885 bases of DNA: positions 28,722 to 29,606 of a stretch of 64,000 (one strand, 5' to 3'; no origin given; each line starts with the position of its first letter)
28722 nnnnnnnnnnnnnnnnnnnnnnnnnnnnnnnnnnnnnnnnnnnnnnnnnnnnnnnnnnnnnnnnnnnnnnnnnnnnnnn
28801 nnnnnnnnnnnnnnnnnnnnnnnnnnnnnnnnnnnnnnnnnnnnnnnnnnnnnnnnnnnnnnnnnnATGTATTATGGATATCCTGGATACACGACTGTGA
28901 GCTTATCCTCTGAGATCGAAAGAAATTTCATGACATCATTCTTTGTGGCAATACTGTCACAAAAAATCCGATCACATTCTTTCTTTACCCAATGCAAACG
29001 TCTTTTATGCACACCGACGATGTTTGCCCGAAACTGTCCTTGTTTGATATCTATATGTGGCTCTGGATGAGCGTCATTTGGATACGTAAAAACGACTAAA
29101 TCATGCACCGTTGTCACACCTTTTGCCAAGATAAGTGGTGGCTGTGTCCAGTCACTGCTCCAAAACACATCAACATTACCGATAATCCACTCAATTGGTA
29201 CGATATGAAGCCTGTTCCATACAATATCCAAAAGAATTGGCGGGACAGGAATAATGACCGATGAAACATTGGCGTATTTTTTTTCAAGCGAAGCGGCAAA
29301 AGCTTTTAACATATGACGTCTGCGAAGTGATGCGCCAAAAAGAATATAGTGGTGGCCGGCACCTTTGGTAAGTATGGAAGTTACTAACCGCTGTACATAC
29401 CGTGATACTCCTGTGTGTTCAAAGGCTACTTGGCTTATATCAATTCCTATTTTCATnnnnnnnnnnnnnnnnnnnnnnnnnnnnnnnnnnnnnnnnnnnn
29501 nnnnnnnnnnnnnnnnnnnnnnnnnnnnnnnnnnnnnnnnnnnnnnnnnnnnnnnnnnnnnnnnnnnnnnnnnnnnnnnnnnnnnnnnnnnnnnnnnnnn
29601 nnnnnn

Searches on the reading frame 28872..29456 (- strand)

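Call 63: search_protein_families(library=pfam, proteins=[window:28872-29456:-], max_evalue=0.0001)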
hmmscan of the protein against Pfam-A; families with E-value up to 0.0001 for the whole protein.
window:28872-29456:- (194 aa): 1 family
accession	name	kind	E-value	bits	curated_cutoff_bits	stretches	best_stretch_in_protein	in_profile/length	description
PF13439.12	Glyco_transf_4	-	6.6e-07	29.9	28.5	1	16-192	3-165/170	Glycosyltransferase Family 4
